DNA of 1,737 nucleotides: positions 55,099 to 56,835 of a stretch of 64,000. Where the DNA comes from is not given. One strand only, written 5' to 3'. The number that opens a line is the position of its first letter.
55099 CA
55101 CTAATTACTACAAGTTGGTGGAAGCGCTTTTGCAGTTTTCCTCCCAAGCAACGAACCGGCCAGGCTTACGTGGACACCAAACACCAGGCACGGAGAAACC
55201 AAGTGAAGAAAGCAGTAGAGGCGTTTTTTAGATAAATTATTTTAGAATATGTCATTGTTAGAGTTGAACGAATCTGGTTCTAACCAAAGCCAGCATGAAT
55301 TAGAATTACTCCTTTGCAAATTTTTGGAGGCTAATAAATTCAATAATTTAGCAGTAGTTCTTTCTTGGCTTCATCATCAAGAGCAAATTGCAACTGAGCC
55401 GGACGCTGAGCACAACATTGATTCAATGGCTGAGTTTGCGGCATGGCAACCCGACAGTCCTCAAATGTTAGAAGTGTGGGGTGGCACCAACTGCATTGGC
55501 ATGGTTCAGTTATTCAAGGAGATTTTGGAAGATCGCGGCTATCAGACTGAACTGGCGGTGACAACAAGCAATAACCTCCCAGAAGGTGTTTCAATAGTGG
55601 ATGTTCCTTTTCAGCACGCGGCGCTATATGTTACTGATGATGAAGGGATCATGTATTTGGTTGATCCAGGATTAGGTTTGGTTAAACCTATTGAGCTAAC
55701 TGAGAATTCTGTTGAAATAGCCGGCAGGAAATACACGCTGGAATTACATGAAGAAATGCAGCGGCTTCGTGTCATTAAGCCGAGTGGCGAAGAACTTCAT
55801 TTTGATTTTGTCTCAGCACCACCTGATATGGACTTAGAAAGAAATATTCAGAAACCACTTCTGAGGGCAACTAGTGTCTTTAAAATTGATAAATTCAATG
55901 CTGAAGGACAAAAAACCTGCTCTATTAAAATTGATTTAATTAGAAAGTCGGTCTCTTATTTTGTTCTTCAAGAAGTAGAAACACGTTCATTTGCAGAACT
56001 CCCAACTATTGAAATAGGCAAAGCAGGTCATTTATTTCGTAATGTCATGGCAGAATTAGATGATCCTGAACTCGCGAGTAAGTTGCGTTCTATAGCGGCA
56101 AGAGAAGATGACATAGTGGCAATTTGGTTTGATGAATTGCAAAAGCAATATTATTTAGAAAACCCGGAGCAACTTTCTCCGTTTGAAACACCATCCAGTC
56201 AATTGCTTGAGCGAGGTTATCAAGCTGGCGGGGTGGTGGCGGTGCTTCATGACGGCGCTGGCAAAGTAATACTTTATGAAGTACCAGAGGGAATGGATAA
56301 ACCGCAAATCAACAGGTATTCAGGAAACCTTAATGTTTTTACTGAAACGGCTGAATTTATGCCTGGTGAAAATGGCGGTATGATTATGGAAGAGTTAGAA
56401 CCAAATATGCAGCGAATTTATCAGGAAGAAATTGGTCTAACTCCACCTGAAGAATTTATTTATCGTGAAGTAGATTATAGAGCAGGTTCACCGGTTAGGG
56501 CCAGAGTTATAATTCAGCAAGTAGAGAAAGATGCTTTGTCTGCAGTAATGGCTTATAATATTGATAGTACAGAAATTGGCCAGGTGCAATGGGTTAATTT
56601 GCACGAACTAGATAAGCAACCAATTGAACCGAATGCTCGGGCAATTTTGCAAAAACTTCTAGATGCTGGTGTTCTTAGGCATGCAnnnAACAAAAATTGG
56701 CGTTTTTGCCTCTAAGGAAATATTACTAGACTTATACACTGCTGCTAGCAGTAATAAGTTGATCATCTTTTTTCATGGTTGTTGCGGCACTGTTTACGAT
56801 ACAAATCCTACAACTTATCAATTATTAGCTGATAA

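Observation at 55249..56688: Unprecedented fusion: arylamine-N-acetyltransferase-like Cys-His-Asp domain joined to a degenerate Nudix-like domain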

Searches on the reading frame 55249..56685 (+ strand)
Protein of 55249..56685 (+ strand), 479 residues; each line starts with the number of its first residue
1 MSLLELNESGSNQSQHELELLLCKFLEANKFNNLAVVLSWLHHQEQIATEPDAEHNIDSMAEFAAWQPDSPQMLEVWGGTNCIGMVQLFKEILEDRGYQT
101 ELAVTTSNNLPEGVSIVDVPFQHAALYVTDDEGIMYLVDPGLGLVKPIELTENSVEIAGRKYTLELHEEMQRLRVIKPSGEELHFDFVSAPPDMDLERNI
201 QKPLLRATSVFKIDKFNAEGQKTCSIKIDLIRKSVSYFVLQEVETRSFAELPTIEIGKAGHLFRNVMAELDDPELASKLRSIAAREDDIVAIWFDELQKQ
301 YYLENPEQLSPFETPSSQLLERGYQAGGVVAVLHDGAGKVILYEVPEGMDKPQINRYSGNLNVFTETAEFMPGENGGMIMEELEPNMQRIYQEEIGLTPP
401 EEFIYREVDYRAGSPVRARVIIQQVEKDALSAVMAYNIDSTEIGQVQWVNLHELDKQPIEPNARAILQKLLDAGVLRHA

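Call 3: search_protein_families(library=pfam, proteins=[window:55249-56685:+], max_evalue=10)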
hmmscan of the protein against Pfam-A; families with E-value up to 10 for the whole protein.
window:55249-56685:+ (479 aa): 3 families
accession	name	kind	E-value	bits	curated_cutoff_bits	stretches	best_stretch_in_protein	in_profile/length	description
PF00797.23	Acetyltransf_2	-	4.7e-05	23.7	22.8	1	81-170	48-136/240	N-acetyltransferase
PF00293.34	NUDIX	-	0.003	18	21.1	1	377-469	36-133/134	NUDIX domain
PF18662.7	HTH_56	-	0.17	12.3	26.2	1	22-54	54-86/111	Cch helix turn helix domain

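Call 4: search_solved_structures(query=window:55249-56685:+, max_evalue=10, show_alignments=3)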
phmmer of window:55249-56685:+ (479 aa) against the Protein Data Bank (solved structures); distinct sequences matched with E-value up to 10: 1.
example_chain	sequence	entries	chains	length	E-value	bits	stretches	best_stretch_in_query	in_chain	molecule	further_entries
6fzk_A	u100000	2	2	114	1.2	11.1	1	179-243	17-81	Penicillin-binding protein 1B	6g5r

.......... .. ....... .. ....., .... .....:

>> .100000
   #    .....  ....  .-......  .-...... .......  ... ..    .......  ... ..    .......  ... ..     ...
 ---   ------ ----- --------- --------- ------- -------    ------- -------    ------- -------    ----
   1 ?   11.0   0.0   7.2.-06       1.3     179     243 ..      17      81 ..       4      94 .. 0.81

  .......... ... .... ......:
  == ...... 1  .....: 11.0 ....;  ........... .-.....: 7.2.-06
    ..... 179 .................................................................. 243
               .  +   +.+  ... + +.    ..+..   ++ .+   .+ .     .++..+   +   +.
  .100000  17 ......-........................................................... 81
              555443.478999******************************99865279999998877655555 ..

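Call 5: find_homologous_proteins(query=window:55249-56685:+, max_evalue=0.001)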
Query window:55249-56685:+ (479 aa): 9 proteins with E <= 0.001 among 8000 candidates.
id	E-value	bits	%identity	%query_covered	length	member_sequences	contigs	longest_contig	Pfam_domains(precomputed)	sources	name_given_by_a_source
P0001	0.0e+0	1074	100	100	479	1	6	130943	-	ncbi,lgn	-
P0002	1.3e-164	567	57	97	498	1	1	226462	-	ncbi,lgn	-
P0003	4.2e-107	377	42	95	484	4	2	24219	-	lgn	-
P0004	1.5e-102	362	41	97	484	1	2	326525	-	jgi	jgi:hypothetical protein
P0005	1.8e-101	358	40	93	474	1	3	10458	-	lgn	-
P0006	1.4e-99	352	41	95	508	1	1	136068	-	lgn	-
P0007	4.0e-97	344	38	95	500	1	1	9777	-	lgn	-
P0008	2.0e-89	319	37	95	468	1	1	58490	-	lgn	-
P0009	2.2e-65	239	35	95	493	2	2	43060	-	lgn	-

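Call 6: search_protein_families(library=ncbifam, proteins=[window:55249-56685:+], max_evalue=1)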
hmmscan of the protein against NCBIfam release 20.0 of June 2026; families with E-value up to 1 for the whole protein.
window:55249-56685:+ (479 aa): 3 families
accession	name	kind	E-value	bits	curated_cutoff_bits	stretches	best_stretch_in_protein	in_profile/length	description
TIGR00586.1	mutt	equivalog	0.029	14.4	97.9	1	382-471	46-128/129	8-oxo-dGTP diphosphatase MutT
NF033857.1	BPSL0067_fam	subfamily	0.058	13.7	27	1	78-139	5-75/115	BPSL0067 family protein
NF002995.0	PRK03759.1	equivalog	0.2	11.3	127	1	381-456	77-152/185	isopentenyl-diphosphate Delta-isomerase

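Call 10: find_encoding_contigs(protein=P0001, flank=8000, max_places=3)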
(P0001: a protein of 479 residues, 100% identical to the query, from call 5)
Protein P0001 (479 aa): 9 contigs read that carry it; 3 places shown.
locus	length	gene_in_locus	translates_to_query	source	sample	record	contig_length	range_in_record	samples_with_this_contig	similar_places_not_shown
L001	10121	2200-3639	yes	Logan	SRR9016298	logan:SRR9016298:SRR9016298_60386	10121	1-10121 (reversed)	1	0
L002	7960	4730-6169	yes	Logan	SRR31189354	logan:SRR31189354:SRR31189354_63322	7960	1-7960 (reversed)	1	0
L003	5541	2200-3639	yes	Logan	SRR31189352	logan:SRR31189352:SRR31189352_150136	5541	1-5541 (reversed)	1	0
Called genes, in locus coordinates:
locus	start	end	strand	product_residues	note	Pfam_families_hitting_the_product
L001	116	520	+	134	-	PF01252:Peptidase_A8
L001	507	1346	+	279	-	PF00849:PseudoU_synth_2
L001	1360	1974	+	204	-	PF00156:Pribosyltran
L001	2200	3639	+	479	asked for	-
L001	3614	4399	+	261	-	PF12146:Hydrolase_4 (faint), PF03959:FSH1, PF20408:Abhydrolase_11 (faint)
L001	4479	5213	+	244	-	-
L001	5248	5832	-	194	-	-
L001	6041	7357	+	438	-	PF00464:SHMT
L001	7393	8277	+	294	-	PF01261:AP_endonuc_2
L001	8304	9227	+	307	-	PF00763:THF_DHG_CYH, PF02882:THF_DHG_CYH_C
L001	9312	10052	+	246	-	PF00318:Ribosomal_S2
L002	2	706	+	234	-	?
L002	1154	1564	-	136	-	-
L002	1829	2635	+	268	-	PF01790:LGT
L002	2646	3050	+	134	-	PF01252:Peptidase_A8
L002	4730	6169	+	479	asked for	-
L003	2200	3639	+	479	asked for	-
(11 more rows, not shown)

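Call 11: find_encoding_contigs(protein=P0002, flank=6000, max_places=1)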
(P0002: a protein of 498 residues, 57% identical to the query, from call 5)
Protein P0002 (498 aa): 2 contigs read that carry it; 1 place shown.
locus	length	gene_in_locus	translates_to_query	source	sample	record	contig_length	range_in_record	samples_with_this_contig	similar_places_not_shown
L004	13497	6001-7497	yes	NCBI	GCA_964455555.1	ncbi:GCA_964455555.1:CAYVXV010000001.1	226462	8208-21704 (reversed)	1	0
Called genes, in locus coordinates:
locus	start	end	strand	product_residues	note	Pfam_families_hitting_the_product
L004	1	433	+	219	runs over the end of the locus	PF13483:Lactamase_B_3, PF12706:Lactamase_B_2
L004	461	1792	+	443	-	PF00772:DnaB, PF13481:AAA_25, PF03796:DnaB_C, PF06745:ATPase (weak)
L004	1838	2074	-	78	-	-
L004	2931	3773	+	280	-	PF01790:LGT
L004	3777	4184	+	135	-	PF01252:Peptidase_A8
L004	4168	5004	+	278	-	PF00849:PseudoU_synth_2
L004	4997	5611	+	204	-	PF00156:Pribosyltran, PF14681:UPRTase (weak)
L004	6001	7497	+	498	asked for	-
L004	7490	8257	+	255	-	PF12146:Hydrolase_4 (faint), PF03959:FSH1 (weak), PF20408:Abhydrolase_11 (weak), PF20434:BD-FAE (faint)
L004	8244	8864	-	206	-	-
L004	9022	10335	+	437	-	PF00464:SHMT, PF00155:Aminotran_1_2 (weak)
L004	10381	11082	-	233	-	PF05050:Methyltransf_21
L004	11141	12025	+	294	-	PF01261:AP_endonuc_2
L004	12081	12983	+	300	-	PF00763:THF_DHG_CYH, PF02882:THF_DHG_CYH_C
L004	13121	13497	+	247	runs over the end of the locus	PF00318:Ribosomal_S2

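Call 12: find_encoding_contigs(protein=P0004, flank=6000, max_places=1)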
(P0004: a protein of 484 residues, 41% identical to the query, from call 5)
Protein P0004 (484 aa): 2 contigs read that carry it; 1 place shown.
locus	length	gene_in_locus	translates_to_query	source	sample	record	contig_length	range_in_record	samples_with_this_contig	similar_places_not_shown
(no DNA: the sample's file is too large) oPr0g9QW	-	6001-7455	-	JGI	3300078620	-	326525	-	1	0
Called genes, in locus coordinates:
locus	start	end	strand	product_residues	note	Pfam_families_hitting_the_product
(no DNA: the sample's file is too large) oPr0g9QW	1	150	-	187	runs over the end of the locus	PF22769:DCD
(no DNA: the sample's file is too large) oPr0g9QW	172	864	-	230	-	PF01928:CYTH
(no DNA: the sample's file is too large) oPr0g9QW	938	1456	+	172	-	PF00186:DHFR_1, PF01872:RibD_C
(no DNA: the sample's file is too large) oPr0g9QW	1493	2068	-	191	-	PF12917:YfbR-like (weak), PF13023:HD_3, PF01966:HD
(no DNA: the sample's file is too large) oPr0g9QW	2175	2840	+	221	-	PF01712:dNK, PF13238:AAA_18 (weak)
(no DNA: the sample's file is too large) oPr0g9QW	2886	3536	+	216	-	PF02223:Thymidylate_kin, PF13521:AAA_28 (weak)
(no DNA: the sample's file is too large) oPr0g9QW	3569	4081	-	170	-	PF22769:DCD, PF00692:dUTPase (weak)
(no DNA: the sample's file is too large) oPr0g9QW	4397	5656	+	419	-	-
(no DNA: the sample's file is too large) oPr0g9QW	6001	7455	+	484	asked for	-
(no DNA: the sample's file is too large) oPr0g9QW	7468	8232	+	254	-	PF02230:Abhydrolase_2 (weak), PF05057:DUF676 (weak), PF07819:PGAP1 (weak)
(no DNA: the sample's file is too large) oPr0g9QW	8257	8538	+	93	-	-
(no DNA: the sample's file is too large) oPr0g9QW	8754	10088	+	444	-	PF00464:SHMT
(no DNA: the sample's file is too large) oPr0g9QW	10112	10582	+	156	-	-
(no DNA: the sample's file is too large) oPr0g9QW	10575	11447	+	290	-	PF01261:AP_endonuc_2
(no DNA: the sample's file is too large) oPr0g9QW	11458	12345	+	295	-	PF00763:THF_DHG_CYH, PF02882:THF_DHG_CYH_C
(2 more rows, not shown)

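Call 13: find_encoding_contigs(protein=P0006, flank=6000, max_places=1)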
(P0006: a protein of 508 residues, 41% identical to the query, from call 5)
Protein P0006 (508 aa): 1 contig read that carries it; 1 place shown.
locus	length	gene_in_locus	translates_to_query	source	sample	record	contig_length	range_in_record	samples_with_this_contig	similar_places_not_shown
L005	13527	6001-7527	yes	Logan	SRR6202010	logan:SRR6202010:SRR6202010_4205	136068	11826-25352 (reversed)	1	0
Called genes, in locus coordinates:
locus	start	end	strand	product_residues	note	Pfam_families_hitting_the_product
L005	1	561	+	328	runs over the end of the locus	-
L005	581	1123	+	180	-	PF00265:TK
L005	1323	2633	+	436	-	-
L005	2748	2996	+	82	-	-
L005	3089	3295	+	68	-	-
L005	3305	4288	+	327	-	-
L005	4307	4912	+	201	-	PF00156:Pribosyltran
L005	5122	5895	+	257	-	PF01048:PNP_UDP_1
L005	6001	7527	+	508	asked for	-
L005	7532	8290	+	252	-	PF00561:Abhydrolase_1 (faint)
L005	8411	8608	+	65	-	-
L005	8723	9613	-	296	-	-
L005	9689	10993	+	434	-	PF00464:SHMT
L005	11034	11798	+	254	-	PF03575:Peptidase_S51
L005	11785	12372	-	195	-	PF12917:YfbR-like, PF13023:HD_3, PF01966:HD (weak)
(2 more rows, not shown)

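Call 14: find_encoding_contigs(protein=P0009, flank=6000, max_places=1)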
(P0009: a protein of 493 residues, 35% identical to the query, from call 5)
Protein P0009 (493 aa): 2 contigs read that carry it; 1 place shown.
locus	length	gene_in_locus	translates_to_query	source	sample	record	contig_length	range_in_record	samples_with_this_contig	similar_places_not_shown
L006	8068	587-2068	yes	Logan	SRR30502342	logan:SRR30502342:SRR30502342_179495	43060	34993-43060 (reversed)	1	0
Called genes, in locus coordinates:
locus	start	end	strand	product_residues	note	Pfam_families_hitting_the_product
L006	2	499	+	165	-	?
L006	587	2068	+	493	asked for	-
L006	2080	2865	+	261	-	-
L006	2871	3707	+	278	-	PF00215:OMPdecase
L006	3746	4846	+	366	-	PF01791:DeoC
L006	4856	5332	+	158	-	-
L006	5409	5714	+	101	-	PF02686:GatC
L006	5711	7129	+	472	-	PF01425:Amidase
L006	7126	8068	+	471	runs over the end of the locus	PF02934:GatB_N, PF02637:GatB_Yqey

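Call 20: find_related_loci(query=A1, collection=genome_contigs, flank=6000)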
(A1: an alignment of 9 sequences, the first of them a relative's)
Query A1 (479 aa) in genome_contigs; peptide patterns used: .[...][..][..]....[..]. (x = any residue, [..] = any of these).
13 stretches matched a pattern; 1 encode a relative of the query (tblastn E <= 1e-3); 1 distinct loci.
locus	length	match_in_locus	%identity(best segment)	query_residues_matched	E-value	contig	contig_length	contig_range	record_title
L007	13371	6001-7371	57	14-478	8e-175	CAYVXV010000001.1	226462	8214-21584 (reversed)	MAG TPA_asm: uncultured Pseudomonadales bacterium isolate SRP193661_co2_36 genome assembly, contig: NODE_18_length_22646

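Call 21: predict_structure(alignment_id=A1)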
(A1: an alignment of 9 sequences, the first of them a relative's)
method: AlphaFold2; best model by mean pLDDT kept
length: 479 residues; sequences in the alignment: 9
mean_pLDDT: 87.1   pTM: 0.84
mean pLDDT of the five models: 87.1, 86.3, 84.9, 83.3, 82.2
residues with pLDDT >= 90: 286; 70-90: 150; 50-70: 25; < 50: 18
segments of 3 or more residues with pLDDT < 50: 1-10, 371-377
pLDDT, mean of each block of 10 residues (from residue 1): 34 85 95 96 85 67 93 95 97 96 91 90 95 92 87 80 89 90 92 94 95 92 94 93 91 80 90 92 93 93 90 85 80 92 91 81 76 48 85 91 89 81 93 93 92 90 90 76
secondary structure, 60 per line:
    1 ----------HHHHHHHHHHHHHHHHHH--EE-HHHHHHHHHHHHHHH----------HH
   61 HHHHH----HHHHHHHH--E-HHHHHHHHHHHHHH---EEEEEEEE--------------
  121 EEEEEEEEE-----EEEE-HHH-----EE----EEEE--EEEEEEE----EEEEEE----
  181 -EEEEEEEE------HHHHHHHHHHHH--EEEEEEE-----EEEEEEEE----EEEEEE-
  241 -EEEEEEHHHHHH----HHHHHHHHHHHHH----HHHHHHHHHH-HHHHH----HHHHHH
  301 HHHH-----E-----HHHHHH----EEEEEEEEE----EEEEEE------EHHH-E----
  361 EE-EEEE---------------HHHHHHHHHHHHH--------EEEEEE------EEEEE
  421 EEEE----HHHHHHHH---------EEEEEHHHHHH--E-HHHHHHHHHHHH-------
elements in order: H11-28 H34-48 H59-65 H70-77 H82-95 E99-106 E121-129 E135-138 E154-157 E160-166 E171-176 E182-189 H196-207 E210-216 E222-229 E234-239 E242-247 H248-253 H258-270 H275-284 H286-290 H295-304 H316-321 E326-334 E339-344 E364-367 H383-395 E404-409 E416-424 H429-436 E446-450 H451-456 H461-472

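Call 22: search_protein_representatives(alignment_id=A1)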
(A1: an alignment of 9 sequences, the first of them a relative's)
Query: 9 sequences, 481 profile positions. Proteins with E-value up to 0.001 (for the whole library): 74; up to 1e-10: 34; up to 1e-30: 24. The best 74 are listed.
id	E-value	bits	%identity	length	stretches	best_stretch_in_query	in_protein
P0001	6.2e-205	697.7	-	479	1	1-474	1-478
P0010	4.1e-204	695.0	-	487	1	8-476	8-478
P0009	4.6e-175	599.2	-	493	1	12-470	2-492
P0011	1.4e-154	531.6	-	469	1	14-472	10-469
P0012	4.1e-151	520.2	-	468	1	14-469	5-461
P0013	7.7e-141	486.3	-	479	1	9-473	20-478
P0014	7.1e-139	479.9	-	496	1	13-470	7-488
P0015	6.2e-128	443.8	-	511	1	16-479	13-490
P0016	2.0e-114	399.2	-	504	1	15-475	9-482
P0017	4.9e-75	269.3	-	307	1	12-306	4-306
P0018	2.3e-74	267.1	-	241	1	200-436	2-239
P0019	6.2e-63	229.4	-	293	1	18-299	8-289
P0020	9.8e-62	225.5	-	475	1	16-472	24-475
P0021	4.6e-59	216.7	-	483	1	29-472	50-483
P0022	1.4e-52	195.3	-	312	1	13-301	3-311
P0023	1.5e-52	195.2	-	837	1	11-298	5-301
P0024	2.3e-51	191.3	-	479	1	20-472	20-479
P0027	1.5e-42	162.2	-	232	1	288-468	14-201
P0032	8.8e-18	80.5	-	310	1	13-284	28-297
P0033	5.5e-14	68.0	-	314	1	15-206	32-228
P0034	6.0e-14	67.9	-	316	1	12-248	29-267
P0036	1.2e-13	66.9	-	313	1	13-232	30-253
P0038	1.5e-12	63.2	-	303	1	18-283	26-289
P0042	1.1e-10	57.1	-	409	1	12-250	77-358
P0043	1.2e-10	57.0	-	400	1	10-276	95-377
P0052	1.1e-07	47.2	-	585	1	6-284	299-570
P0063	2.1e-05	39.7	-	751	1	16-260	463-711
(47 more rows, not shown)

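Call 25: search_protein_families(library=pfam, alignment_id=A2, max_evalue=0.01)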
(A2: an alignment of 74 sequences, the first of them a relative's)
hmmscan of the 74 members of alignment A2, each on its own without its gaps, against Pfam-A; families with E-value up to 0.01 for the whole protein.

A. member 1, P0001 (479 aa): 2 families
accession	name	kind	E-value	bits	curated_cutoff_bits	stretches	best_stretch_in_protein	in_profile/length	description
PF00797.23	Acetyltransf_2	-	4.7e-05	23.7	22.8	1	81-170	48-136/240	N-acetyltransferase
PF00293.34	NUDIX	-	0.003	18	21.1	1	377-469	36-133/134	NUDIX domain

B. families by the number of members that match (of 74 scanned): 10 families
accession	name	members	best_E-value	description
PF00293.34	NUDIX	7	1.8e-07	NUDIX domain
PF13699.11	eCIS_core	2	1.3e-32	eCIS core domain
PF00797.23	Acetyltransf_2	1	4.7e-05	N-acetyltransferase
PF01128.25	IspD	1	0.00014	2-C-methyl-D-erythritol 4-phosphate cytidylyltransferase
PF01841.26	Transglut_core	1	0.00017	Transglutaminase-like superfamily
PF12804.13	NTP_transf_3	1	0.0014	MobA-like NTP transferase domain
PF22336.2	RhiE-like_linker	1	0.0014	RhiE-like, KS-MAT linker domain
PF10513.14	EPL1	1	0.0037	Enhancer of polycomb-like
PF00483.29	NTP_transferase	1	0.0067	Nucleotidyl transferase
PF14891.12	Peptidase_M91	1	0.0068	Effector protein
